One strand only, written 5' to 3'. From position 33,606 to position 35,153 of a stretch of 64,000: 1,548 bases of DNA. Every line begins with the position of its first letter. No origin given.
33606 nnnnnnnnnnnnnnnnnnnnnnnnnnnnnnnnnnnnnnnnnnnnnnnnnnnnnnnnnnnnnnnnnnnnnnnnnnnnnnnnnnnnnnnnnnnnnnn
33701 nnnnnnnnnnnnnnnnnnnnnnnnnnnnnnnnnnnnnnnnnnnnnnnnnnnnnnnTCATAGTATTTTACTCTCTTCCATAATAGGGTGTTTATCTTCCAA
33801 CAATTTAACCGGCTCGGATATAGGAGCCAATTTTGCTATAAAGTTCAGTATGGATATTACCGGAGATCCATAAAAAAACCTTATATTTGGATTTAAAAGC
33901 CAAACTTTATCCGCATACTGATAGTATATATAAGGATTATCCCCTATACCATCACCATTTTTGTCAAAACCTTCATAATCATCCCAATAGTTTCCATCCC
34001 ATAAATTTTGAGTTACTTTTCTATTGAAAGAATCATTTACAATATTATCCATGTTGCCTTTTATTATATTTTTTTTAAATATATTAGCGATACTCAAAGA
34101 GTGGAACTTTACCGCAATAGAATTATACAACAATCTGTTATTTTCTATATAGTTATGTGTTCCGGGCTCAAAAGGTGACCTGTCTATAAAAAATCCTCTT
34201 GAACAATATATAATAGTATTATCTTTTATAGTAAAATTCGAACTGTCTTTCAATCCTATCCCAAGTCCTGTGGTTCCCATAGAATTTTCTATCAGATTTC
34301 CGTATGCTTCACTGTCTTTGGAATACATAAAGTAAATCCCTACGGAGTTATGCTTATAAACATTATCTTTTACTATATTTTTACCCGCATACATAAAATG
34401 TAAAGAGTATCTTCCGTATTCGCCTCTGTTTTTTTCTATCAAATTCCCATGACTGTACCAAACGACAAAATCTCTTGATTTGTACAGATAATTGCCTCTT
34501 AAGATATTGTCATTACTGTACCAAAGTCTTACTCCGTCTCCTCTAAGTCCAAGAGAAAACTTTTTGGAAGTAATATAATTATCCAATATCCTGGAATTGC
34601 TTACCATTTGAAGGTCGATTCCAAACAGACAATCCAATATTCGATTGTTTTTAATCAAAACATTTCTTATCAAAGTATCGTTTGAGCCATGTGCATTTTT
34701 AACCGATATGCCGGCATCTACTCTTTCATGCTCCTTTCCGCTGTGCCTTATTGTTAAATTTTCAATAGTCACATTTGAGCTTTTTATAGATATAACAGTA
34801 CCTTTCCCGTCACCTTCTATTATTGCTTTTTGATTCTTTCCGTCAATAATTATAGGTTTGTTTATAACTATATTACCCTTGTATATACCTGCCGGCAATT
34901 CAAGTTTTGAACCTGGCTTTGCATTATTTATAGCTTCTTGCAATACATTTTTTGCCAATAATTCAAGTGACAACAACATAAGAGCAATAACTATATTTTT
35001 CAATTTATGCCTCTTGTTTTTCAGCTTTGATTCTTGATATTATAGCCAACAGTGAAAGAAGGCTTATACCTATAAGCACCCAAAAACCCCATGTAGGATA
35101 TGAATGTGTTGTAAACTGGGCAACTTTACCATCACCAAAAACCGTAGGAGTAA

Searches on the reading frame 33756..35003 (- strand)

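Call 9: search_protein_families(library=pfam, proteins=[window:33756-35003:-])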
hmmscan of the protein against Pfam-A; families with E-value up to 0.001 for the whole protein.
window:33756-35003:- (415 aa): 2 families
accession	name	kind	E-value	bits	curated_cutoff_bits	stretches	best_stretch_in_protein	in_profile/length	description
PF05048.19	NosD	-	7.1e-37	127.3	23.6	1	141-345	2-212/212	Periplasmic copper-binding protein (NosD)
PF13229.12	Beta_helix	-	1.2e-20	74.2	25.9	2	157-296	2-142/158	Right handed beta helix region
